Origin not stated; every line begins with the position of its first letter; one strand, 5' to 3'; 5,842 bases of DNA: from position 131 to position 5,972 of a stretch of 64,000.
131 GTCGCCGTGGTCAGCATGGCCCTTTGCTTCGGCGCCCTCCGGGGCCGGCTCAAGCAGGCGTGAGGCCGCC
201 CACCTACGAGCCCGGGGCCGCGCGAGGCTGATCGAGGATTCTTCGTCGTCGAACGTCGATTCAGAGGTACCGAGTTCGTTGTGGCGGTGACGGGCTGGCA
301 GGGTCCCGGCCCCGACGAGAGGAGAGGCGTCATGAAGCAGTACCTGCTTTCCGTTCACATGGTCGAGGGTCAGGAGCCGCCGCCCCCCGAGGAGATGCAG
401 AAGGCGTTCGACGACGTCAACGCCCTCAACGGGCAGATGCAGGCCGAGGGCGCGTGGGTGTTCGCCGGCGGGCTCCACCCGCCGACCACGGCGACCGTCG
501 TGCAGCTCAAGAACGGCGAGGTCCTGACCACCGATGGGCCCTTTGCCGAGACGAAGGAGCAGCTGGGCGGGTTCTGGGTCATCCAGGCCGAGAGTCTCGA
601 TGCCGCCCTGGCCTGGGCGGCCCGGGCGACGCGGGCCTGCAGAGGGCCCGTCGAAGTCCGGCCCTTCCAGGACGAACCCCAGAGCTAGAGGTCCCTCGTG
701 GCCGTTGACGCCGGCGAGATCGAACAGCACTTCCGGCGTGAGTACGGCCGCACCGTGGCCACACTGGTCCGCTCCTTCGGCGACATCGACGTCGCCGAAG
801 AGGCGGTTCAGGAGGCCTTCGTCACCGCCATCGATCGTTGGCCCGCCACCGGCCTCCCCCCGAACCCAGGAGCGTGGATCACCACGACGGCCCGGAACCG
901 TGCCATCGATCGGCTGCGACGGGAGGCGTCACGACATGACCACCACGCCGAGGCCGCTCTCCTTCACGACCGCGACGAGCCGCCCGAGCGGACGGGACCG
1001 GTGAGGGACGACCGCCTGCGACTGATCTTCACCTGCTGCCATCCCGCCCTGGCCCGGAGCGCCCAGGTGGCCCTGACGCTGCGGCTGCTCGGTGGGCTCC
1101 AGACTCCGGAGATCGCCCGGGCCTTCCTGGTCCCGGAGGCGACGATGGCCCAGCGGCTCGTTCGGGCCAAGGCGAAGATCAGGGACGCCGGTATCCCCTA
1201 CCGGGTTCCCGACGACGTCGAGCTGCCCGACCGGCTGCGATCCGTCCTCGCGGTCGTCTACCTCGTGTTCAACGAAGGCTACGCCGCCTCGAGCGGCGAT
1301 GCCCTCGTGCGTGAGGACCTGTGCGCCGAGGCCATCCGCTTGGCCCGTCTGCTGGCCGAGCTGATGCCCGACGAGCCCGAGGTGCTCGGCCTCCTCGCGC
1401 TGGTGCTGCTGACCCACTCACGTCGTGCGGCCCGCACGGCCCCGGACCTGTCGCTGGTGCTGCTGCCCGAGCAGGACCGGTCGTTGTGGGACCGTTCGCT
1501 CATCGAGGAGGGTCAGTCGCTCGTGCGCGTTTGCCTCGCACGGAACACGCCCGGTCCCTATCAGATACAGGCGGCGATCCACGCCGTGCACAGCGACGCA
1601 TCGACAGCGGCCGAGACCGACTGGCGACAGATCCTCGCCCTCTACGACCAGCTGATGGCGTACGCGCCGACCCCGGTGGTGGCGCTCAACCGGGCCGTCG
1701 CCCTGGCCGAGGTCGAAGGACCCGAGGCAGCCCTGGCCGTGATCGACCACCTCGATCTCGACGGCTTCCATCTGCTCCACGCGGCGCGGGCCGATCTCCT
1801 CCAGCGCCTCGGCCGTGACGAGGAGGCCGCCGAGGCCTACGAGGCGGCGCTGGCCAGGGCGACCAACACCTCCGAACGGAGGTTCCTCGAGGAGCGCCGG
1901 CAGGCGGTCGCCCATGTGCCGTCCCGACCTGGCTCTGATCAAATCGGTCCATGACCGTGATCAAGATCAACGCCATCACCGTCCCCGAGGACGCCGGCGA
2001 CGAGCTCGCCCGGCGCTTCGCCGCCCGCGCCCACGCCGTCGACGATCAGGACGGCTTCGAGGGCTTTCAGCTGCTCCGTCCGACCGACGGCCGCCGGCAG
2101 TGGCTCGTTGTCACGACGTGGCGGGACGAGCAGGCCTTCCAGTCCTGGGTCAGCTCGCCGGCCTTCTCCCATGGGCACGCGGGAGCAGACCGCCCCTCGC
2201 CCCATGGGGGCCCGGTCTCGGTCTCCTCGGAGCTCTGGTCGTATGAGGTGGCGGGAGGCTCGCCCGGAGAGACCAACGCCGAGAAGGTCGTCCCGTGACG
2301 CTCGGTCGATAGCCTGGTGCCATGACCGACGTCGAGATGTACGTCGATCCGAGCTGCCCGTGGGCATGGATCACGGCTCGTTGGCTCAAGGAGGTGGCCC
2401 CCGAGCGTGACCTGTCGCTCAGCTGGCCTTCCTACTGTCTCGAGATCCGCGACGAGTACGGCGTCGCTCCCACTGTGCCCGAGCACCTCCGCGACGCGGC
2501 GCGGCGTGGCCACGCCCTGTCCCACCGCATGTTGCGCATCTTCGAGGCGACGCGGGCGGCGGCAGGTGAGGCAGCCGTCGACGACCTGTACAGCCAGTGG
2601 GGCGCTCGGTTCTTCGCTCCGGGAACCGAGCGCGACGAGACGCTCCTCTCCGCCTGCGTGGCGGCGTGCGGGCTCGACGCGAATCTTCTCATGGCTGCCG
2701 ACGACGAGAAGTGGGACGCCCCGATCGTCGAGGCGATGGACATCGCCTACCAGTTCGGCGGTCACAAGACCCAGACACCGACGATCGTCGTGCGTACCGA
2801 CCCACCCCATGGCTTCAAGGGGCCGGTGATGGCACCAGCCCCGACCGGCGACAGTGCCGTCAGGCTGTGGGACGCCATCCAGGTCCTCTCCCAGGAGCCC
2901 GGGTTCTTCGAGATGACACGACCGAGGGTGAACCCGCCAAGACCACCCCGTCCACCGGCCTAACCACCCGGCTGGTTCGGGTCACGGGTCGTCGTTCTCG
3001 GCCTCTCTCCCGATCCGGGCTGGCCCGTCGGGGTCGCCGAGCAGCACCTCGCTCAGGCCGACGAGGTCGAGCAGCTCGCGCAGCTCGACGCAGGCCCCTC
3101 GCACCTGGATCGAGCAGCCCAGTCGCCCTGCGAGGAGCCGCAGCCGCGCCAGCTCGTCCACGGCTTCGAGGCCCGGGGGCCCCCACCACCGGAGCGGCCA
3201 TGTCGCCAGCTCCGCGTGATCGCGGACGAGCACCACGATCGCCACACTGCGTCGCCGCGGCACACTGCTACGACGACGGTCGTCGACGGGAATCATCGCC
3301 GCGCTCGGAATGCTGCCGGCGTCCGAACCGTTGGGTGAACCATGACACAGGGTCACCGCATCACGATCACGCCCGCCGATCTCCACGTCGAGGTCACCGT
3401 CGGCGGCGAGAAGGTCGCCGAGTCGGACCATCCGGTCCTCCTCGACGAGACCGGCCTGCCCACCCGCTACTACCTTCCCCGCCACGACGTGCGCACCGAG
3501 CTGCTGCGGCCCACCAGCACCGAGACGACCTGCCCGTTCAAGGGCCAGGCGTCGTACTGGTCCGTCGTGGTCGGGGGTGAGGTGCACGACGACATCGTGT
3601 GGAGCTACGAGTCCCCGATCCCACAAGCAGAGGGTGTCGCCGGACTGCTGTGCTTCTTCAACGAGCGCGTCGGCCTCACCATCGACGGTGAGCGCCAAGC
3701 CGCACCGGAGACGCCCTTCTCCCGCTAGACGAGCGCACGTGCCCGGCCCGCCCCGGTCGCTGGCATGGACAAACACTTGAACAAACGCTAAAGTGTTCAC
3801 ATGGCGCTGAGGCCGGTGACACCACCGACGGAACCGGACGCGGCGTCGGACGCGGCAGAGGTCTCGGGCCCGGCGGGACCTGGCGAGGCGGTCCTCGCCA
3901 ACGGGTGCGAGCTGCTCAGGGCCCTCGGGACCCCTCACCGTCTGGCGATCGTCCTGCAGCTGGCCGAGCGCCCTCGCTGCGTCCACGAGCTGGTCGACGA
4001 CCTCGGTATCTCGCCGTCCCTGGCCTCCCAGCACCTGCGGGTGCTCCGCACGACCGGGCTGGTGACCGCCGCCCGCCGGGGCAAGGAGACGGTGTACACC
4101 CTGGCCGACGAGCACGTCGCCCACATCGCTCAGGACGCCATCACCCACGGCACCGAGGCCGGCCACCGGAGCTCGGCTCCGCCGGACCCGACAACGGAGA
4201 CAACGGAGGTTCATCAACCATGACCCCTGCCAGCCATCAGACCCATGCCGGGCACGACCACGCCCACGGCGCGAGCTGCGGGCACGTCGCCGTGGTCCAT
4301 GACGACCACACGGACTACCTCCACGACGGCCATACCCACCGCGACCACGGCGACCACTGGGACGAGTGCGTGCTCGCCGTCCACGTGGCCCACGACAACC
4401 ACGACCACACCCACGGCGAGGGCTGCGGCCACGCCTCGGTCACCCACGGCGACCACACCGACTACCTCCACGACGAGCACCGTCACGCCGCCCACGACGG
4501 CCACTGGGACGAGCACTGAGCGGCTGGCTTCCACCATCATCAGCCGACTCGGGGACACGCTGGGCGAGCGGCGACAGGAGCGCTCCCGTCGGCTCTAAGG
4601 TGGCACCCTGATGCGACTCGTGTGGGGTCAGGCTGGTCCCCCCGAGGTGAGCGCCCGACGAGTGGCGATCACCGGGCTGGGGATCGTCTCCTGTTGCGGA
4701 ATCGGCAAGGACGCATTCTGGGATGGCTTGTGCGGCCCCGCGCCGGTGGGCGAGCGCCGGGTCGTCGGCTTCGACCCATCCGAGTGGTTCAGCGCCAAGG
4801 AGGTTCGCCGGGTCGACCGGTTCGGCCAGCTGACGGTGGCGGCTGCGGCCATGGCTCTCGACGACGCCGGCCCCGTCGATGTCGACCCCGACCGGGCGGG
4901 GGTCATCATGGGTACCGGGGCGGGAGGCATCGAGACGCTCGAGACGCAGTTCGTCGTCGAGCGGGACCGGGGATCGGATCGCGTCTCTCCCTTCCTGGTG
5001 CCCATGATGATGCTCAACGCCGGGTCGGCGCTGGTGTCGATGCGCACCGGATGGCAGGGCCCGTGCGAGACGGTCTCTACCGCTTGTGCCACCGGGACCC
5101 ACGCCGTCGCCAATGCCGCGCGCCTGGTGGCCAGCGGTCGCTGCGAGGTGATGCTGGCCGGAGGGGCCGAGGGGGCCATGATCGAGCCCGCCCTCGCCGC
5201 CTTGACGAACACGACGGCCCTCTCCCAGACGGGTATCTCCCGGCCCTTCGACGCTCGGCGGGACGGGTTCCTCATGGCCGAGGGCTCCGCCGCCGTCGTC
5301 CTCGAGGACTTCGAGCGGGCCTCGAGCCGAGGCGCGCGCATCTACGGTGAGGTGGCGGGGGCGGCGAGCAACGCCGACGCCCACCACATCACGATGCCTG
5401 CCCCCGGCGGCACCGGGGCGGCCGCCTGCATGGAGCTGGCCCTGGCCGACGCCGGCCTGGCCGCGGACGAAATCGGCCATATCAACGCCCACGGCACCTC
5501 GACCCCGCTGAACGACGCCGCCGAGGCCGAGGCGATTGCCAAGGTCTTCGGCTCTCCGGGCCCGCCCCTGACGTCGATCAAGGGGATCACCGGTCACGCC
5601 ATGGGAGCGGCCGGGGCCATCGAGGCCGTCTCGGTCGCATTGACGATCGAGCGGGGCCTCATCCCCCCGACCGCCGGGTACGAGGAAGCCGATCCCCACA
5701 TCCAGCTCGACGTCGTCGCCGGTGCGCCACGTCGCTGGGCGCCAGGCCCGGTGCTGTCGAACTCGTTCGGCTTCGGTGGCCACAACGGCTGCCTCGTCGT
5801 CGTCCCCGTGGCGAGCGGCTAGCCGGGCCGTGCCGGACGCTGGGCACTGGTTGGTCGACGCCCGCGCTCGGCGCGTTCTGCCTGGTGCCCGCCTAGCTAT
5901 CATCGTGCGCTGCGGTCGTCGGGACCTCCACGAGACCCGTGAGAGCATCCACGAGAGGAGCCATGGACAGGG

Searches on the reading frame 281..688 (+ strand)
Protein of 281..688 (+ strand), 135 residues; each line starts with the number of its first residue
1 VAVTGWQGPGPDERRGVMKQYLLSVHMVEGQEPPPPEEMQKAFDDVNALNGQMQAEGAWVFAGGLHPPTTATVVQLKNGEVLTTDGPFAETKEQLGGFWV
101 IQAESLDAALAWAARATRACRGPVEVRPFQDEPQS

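Call 54: search_protein_families(library=pfam, proteins=[window:281-688:+])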
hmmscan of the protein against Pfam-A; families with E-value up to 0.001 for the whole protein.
window:281-688:+ (135 aa): 1 family
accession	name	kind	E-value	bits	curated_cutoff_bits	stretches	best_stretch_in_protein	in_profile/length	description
PF03795.20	YCII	-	7.7e-17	62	24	1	25-128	7-90/95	YCII-related domain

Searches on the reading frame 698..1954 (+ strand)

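Call 54: search_protein_families(library=pfam, proteins=[window:698-1954:+])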
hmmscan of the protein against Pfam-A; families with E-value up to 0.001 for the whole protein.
window:698-1954:+ (418 aa): 3 families
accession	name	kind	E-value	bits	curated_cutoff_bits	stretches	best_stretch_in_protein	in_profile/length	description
PF20239.3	DUF6596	-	6.9e-38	129.5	27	1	179-277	1-99/102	Family of unknown function (DUF6596)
PF04542.20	Sigma70_r2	-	5.7e-10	39.3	24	1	14-77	3-69/71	Sigma-70 region 2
PF08281.18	Sigma70_r4_2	-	1.1e-07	31.8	25.7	1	110-161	3-54/54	Sigma-70, region 4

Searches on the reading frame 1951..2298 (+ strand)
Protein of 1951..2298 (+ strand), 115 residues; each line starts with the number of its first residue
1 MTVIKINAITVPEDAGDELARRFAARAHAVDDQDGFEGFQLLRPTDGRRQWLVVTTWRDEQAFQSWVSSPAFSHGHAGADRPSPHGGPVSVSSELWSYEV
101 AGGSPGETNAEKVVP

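Call 54: search_protein_families(library=pfam, proteins=[window:1951-2298:+])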
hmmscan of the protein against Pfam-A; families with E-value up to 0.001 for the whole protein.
window:1951-2298:+ (115 aa): 1 family
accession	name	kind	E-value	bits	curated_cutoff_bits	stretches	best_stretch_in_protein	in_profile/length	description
PF03992.22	ABM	-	2.4e-20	72.9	23.1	1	3-77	2-77/78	Antibiotic biosynthesis monooxygenase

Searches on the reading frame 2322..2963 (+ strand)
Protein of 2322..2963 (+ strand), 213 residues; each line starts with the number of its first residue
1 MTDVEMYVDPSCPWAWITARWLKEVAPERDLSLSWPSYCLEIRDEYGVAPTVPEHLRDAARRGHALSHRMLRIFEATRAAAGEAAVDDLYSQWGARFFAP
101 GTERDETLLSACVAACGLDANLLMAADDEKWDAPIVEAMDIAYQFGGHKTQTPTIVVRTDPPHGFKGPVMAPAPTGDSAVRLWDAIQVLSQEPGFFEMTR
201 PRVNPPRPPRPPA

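Call 54: search_protein_families(library=pfam, proteins=[window:2322-2963:+])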
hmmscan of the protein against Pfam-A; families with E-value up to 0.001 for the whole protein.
window:2322-2963:+ (213 aa): 1 family
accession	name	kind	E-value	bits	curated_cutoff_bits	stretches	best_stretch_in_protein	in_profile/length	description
PF22234.2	Rv2466c-like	-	3.9e-33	115.5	27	1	12-200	2-180/180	Mycothiol-dependent nitroreductase Rv2466c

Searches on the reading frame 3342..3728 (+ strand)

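Call 54: search_protein_families(library=pfam, proteins=[window:3342-3728:+])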
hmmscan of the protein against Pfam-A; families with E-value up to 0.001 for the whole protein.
window:3342-3728:+ (128 aa): 1 family
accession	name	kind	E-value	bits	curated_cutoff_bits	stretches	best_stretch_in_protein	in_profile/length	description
PF04248.19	NTP_transf_9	-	5.2e-35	119.6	22.1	1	16-108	1-93/93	Domain of unknown function (DUF427)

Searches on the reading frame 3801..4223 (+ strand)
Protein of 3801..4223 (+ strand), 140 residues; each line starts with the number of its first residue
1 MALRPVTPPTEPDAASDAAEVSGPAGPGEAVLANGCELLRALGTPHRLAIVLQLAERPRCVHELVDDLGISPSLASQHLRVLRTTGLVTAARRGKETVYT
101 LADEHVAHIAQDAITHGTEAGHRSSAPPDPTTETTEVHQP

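Call 54: search_protein_families(library=pfam, proteins=[window:3801-4223:+])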
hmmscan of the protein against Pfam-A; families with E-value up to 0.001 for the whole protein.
window:3801-4223:+ (140 aa): 3 families
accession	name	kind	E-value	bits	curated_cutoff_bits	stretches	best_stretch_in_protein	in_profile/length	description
PF01022.26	HTH_5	-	6.6e-16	58.4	22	1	45-89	2-46/47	Bacterial regulatory protein, arsR family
PF12840.13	HTH_20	-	4.4e-07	30.2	27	1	42-89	1-49/51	Helix-turn-helix domain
PF09339.16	HTH_IclR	-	0.00092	19.4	22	0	48-89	6-49/52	IclR helix-turn-helix domain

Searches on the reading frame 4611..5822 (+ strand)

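Call 54: search_protein_families(library=pfam, proteins=[window:4611-5822:+])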
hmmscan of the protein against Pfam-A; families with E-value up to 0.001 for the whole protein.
window:4611-5822:+ (403 aa): 3 families
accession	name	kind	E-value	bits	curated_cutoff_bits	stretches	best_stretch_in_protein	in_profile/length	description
PF00109.32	ketoacyl-synt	-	2.1e-39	136.1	20.8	1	55-235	72-250/252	Beta-ketoacyl synthase, N-terminal domain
PF02801.28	Ketoacyl-synt_C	-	5.3e-34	117.2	20.8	1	245-357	1-118/119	Beta-ketoacyl synthase, C-terminal domain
PF00108.29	Thiolase_N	-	2.3e-06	27.6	26.4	1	146-188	72-114/260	Thiolase, N-terminal domain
